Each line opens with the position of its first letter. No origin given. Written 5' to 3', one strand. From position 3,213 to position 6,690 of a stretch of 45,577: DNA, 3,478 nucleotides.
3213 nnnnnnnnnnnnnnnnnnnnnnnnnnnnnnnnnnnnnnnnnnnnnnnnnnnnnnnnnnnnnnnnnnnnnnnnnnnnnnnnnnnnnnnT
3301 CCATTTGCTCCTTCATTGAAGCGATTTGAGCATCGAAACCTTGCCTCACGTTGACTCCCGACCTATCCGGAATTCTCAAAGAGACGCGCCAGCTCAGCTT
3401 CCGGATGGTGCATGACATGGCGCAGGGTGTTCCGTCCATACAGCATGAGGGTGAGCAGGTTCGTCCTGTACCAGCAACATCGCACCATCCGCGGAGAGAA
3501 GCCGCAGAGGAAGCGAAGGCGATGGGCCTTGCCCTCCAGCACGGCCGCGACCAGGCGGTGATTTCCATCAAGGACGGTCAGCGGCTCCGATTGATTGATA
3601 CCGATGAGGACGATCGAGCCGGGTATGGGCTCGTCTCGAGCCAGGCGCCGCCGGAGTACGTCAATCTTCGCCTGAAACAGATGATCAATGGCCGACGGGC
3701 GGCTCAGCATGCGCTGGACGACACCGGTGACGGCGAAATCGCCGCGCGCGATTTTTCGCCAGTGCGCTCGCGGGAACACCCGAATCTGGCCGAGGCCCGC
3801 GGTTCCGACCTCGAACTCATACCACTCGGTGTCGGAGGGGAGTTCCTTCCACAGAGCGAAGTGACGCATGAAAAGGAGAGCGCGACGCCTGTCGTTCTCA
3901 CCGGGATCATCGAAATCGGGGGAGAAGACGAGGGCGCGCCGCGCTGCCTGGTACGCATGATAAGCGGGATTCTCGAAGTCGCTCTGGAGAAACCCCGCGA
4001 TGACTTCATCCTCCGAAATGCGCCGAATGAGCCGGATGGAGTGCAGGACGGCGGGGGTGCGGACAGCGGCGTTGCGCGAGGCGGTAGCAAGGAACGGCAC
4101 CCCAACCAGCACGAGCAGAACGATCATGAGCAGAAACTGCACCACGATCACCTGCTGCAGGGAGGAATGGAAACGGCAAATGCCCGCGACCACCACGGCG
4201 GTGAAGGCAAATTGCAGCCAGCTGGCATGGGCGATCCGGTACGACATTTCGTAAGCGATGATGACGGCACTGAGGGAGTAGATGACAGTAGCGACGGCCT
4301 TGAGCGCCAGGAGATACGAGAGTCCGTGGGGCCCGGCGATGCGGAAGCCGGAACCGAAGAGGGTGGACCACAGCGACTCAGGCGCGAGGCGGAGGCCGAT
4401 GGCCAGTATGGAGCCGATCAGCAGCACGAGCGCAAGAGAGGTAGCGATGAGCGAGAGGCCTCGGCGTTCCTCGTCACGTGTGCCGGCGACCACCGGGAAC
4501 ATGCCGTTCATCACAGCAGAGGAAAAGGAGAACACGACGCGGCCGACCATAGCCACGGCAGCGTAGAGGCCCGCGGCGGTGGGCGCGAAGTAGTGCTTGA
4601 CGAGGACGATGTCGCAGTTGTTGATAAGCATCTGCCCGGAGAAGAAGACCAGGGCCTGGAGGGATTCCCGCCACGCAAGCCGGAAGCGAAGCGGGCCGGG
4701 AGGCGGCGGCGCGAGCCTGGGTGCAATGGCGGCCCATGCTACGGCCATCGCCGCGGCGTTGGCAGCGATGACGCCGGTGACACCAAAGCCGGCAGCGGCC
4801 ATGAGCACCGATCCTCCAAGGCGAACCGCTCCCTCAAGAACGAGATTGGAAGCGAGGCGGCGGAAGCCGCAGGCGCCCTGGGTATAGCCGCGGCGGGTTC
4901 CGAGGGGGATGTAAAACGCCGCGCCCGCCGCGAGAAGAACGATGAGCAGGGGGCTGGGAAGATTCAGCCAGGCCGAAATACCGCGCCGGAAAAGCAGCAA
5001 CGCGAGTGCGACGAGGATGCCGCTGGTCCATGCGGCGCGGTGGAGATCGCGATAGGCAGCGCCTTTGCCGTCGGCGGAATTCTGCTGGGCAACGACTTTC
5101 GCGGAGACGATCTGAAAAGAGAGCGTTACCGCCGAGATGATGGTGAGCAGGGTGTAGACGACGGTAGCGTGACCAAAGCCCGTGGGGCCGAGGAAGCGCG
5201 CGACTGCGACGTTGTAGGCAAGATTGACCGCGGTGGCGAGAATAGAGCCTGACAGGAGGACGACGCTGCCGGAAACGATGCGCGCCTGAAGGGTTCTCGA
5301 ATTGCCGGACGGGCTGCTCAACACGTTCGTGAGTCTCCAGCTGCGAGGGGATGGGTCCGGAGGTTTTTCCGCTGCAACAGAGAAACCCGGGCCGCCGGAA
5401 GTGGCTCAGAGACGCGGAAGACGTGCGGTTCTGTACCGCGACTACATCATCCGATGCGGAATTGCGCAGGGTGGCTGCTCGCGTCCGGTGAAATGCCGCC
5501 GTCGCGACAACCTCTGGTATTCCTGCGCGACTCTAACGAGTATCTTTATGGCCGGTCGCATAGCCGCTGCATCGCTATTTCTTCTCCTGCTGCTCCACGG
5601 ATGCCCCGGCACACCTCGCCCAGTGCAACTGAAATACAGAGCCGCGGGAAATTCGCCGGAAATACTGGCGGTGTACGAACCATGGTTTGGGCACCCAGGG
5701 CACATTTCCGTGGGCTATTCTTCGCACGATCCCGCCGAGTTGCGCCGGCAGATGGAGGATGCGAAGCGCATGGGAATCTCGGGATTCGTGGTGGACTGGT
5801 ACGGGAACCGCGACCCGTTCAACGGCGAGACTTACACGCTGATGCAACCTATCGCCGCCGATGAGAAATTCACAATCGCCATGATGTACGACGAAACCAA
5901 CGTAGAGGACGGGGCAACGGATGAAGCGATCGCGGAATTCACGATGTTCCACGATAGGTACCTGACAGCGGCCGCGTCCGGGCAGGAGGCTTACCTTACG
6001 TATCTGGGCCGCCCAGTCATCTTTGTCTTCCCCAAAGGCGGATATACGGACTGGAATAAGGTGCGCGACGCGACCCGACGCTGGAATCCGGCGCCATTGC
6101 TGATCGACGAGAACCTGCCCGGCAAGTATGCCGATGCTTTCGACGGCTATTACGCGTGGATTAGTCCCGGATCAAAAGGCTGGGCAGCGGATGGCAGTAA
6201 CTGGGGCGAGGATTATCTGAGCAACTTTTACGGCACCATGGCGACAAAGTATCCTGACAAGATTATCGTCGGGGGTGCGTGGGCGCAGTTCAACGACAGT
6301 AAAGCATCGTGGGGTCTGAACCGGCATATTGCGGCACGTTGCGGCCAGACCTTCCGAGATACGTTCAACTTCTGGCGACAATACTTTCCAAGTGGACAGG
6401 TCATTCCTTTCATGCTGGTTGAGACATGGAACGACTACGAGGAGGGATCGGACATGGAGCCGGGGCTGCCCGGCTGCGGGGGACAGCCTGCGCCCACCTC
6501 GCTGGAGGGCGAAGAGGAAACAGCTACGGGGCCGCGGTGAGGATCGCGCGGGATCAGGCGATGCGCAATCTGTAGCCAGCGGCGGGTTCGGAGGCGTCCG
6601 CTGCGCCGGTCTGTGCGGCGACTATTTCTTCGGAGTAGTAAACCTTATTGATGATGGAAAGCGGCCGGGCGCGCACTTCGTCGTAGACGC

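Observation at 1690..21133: Non-canonical glycan assembly/export gene set around a PelB/BcsC-like TPR-porin, with no recognisable synthase, Wza or Wzc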

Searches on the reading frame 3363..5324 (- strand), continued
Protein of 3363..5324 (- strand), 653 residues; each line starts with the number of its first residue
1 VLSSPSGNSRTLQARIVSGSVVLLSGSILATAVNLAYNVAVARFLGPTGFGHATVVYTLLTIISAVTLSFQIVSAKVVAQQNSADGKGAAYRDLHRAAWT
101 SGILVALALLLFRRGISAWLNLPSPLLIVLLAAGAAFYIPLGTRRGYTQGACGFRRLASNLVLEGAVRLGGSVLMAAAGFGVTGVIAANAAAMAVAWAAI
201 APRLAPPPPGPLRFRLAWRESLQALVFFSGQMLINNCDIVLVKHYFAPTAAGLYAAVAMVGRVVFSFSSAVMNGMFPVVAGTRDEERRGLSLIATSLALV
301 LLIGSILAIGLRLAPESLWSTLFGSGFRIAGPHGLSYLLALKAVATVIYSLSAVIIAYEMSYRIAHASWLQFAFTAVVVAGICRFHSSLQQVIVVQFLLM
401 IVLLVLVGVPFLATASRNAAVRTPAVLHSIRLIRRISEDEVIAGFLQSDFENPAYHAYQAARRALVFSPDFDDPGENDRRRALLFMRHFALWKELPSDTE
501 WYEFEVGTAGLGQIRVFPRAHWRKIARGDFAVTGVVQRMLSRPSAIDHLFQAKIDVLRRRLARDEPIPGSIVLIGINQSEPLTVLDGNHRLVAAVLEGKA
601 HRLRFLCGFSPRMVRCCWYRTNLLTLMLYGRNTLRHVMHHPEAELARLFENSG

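Call 60: find_encoding_contigs(protein=P0141, flank=10000, max_places=1)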
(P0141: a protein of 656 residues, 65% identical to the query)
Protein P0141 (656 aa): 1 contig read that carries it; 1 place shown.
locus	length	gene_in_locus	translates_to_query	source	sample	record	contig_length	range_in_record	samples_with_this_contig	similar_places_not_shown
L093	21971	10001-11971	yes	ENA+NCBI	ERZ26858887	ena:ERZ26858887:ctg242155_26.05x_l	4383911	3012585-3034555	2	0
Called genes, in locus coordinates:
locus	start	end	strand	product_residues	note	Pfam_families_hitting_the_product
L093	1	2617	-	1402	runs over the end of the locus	PF25062:ARM_TT21_N (faint), PF23914:TPR_CcmH_CycH (weak), PF12895:ANAPC3 (weak), PF14559:TPR_19 (weak), PF14559:TPR_19 (weak), PF13414:TPR_11 (weak), PF13432:TPR_16, PF14559:TPR_19 (weak), +15 more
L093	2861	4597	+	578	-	-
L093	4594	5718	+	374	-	-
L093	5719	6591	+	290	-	-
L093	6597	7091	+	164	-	-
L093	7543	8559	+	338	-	PF00535:Glycos_transf_2, PF12804:NTP_transf_3 (weak), PF13641:Glyco_tranf_2_3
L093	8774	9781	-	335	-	PF03659:Glyco_hydro_71, PF16317:Glyco_hydro_99 (weak)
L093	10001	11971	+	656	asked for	-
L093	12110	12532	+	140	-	PF01740:STAS, PF13466:STAS_2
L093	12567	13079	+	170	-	-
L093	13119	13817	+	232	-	PF02223:Thymidylate_kin (weak)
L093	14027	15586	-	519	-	PF17957:Big_7 (faint)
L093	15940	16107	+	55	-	-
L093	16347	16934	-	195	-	-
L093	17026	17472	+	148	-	-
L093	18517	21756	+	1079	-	PF22680:Glyco_hydro_123_N_2, PF19543:GH123_N (weak), PF01833:TIG, PF13290:CHB_HEX_C_1, PF13287:Fn3_assoc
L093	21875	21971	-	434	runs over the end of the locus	PF13492:GAF_3 (faint), PF01590:GAF (weak), PF13185:GAF_2 (weak), PF00990:GGDEF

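Call 95: search_protein_families(library=phrogs, proteins=[L092:11282-11968:+, L093:11282-11968:+], max_evalue=10)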
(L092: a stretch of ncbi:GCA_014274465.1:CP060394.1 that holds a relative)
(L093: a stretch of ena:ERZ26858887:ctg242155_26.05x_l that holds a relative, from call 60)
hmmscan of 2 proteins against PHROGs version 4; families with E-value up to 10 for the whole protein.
L092:11282-11968:+ (229 aa): 3 families
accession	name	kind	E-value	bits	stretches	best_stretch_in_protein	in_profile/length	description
phrog_33277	-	DNA, RNA and nucleotide metabolism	0.092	13.9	1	131-172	92-133/150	ParB-like partition protein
phrog_12305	-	DNA, RNA and nucleotide metabolism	0.13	12.3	1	131-169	29-64/271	ParB-like partition protein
phrog_7024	-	unknown function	0.26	12.5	1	29-62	16-49/74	-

L093:11282-11968:+ (229 aa): 3 families
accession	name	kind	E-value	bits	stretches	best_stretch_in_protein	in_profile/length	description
phrog_4635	-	unknown function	0.1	13.9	1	124-171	29-75/103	-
phrog_33277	-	DNA, RNA and nucleotide metabolism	0.19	12.8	1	109-171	72-133/150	ParB-like partition protein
phrog_37225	-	unknown function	0.31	10.9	1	15-65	146-197/526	-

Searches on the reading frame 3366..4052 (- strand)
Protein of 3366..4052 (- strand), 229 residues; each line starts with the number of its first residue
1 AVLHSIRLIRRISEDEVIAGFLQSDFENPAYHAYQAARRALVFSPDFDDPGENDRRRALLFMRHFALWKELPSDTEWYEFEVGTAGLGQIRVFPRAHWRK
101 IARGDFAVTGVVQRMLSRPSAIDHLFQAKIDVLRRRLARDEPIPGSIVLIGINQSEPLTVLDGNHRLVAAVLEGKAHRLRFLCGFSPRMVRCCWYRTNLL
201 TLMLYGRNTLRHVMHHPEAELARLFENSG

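Call 81: search_dna_similar(query=window:3366-4052:-, collection=plasmids, mode=protein, max_evalue=1, max_rows=15)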
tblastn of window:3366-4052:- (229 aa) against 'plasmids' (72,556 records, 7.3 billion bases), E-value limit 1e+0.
Records with a match: 4; places in all: 4; records where one place covers at least 80% of the query: 3.
Best place of each record, by identity: <60% 4.
By first word of the organism name: Streptantibioticus 2; Kitasatospora 1; Halomicrococcus 1.
By predicted mobility (MOB-suite, as given by PLSDB): non-mobilizable 2; mobilizable 2.
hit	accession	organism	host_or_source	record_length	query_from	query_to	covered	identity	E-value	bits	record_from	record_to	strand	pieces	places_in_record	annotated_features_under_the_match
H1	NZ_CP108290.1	Kitasatospora sp. NBC_00039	-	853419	2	191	83%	25.2%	7e-5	50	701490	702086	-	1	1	hypothetical protein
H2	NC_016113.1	Streptantibioticus cattleyicolor NRRL 8057 = DSM 46488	-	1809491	2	191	83%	23.8%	9e-6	53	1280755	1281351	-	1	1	none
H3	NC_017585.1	Streptantibioticus cattleyicolor NRRL 8057 = DSM 46488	-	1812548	2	191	83%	23.8%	9e-6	53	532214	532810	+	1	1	none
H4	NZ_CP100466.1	Halomicrococcus gelatinilyticus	cell culture,sediment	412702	67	190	54%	30.5%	2e-1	40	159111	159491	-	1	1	hypothetical protein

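Call 82: get_annotated_region(hit=H1, flank=9000)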
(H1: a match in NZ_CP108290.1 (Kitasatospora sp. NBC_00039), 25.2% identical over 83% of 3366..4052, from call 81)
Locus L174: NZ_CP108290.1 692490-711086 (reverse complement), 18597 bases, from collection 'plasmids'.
description: Kitasatospora sp. NBC_00039 plasmid unnamed1, complete sequence
organism: Kitasatospora sp. NBC_00039 (NCBI taxid 2903565)
taxonomy: Bacteria; Actinomycetota; Actinomycetes; Kitasatosporales; Streptomycetaceae; Kitasatospora; Kitasatospora sp. NBC 00039
host: -; source: -; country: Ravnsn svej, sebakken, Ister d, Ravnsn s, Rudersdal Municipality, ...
typing (MOB-suite, as given by PLSDB): non-mobilizable
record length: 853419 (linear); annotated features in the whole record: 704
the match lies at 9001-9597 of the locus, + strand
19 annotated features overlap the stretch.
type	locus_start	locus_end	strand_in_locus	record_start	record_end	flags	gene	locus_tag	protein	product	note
CDS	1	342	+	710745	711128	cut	-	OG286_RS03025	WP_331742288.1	delta-60 repeat domain-containing protein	-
CDS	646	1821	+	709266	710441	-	-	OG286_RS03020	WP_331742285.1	DNA gyrase subunit B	-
CDS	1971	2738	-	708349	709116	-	-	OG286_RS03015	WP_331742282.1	TioE family transcriptional regulator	-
CDS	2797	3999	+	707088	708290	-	-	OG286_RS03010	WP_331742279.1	erythromycin esterase family protein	-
CDS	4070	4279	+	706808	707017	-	-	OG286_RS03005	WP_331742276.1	hypothetical protein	-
CDS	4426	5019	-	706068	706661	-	-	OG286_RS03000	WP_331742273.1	hypothetical protein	-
CDS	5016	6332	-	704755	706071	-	-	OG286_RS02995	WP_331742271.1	hypothetical protein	-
CDS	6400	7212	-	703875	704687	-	-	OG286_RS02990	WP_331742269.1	ATP-binding cassette domain-containing protein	-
CDS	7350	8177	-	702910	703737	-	-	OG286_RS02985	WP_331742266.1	zf-HC2 domain-containing protein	-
CDS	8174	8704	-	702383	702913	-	-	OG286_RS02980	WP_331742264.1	RNA polymerase sigma factor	GO:0006352 - DNA-templated transcription initiation [Evidence IEA]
CDS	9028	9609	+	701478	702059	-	-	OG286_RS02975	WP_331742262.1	hypothetical protein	-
CDS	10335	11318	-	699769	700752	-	-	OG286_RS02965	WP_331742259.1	GNAT family N-acetyltransferase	-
CDS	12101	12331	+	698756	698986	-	-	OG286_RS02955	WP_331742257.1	hypothetical protein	-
CDS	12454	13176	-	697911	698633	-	-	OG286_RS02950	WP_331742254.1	SDR family NAD(P)-dependent oxidoreductase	-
CDS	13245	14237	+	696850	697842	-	-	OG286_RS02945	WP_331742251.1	LysR family transcriptional regulator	GO:0006355 - regulation of DNA-templated transcription [Evidence IEA]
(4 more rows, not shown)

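Call 83: search_protein_families(library=pfam, proteins=[L174:9028-9609:+, window:3366-4052:-], max_evalue=1)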
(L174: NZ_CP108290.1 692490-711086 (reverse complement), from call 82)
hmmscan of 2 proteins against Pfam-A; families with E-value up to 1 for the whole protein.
L174:9028-9609:+ (193 aa): 0 families

window:3366-4052:- (229 aa): 0 families

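Call 94: search_dna_similar(query=window:3366-4052:-, collection=phages, mode=protein, max_evalue=10, max_rows=15)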
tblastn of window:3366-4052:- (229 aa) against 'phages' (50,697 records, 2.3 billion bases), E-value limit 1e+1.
Records with a match: 5; places in all: 5; records where one place covers at least 80% of the query: 0.
Best place of each record, by identity: <60% 5.
By first word of the organism name: Mycobacterium 5.
By host as written in the record: Mycobacterium smegmatis mc2 155 5.
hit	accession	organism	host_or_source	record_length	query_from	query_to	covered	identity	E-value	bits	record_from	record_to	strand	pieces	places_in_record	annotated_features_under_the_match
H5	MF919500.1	Mycobacterium phage Dalmatian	Mycobacterium smegmatis mc2 155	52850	88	177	39%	33.3%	3e+0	35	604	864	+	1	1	hypothetical protein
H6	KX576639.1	Mycobacterium phage DudeLittle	Mycobacterium smegmatis mc2 155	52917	88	177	39%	33.3%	3e+0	35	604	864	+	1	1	hypothetical protein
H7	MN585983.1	Mycobacterium phage Retro23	Mycobacterium smegmatis mc2 155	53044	88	177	39%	33.3%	3e+0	35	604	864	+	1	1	2: hypothetical protein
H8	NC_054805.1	Mycobacterium phage Anselm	Mycobacterium smegmatis mc2 155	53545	88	177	39%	33.3%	3e+0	35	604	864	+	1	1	nuclease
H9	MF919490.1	Mycobacterium phage Anselm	Mycobacterium smegmatis mc2 155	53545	88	177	39%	33.3%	3e+0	35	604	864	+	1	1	hypothetical protein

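Call 95: search_protein_families(library=phrogs, proteins=[window:3366-4052:-, L174:9028-9609:+], max_evalue=10)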
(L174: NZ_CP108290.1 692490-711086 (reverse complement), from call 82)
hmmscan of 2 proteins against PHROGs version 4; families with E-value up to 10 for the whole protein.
window:3366-4052:- (229 aa): 0 families

L174:9028-9609:+ (193 aa): 0 families

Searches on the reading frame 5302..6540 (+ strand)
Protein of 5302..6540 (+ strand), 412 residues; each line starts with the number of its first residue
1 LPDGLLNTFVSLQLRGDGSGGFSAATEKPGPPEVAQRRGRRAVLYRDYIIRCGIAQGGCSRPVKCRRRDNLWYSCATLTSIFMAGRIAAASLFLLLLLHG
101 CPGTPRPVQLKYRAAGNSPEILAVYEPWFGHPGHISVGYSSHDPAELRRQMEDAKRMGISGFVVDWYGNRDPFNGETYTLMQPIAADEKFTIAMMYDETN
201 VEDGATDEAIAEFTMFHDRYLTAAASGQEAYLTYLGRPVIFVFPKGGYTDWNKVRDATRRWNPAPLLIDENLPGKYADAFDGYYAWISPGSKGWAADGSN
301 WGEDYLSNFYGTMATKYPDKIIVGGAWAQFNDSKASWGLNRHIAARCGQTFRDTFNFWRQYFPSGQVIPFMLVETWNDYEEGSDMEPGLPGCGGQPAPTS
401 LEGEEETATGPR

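Call 3: search_protein_families(library=pfam, proteins=[window:5302-6540:+], max_evalue=0.01)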
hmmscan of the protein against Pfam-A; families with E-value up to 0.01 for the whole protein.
window:5302-6540:+ (412 aa): 1 family
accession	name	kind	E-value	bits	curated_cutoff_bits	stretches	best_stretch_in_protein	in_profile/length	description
PF03659.20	Glyco_hydro_71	-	1.7e-06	27.5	34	1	134-383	4-236/375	Glycosyl hydrolase family 71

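Call 7: search_protein_families(library=ncbifam, proteins=[window:5302-6540:+], max_evalue=0.1)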
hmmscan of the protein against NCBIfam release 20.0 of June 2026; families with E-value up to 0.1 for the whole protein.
window:5302-6540:+ (412 aa): 1 family
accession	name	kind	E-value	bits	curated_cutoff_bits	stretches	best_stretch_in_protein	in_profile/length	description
NF011083.0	PRK14510.1-2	equivalog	0.0028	15.2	1322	1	285-342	369-426/1186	bifunctional glycogen debranching protein GlgX/4-alpha-glucanotransferase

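Call 33: search_protein_families(library=ncbifam, proteins=[window:5548-6540:+], max_evalue=0.01)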
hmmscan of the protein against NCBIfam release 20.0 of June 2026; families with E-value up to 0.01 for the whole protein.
window:5548-6540:+ (330 aa): 1 family
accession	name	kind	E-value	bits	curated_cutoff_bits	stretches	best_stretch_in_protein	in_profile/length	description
NF011083.0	PRK14510.1-2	equivalog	0.002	15.7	1322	1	203-260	369-426/1186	bifunctional glycogen debranching protein GlgX/4-alpha-glucanotransferase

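Call 58: search_protein_families(library=pfam, proteins=[window:5548-6540:+], max_evalue=1)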
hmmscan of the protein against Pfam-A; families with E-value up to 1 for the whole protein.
window:5548-6540:+ (330 aa): 4 families
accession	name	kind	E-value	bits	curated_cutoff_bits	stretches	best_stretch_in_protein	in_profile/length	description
PF03659.20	Glyco_hydro_71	-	8.8e-07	28.5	34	1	52-301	4-236/375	Glycosyl hydrolase family 71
PF16317.11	Glyco_hydro_99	-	0.012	15.3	33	1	56-161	64-161/341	Glycosyl hydrolase family 99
PF14307.12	Glyco_tran_WbsX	-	0.013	15.4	25.1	0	287-306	320-339/350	Glycosyltransferase WbsX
PF02256.22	Fe_hyd_SSU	-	0.051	14.1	24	1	28-52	18-42/56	Iron hydrogenase small subunit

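Call 62: search_solved_structures(query=window:5548-6540:+, max_evalue=1)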
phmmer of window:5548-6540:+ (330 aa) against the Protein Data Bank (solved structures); distinct sequences matched with E-value up to 1: 0.
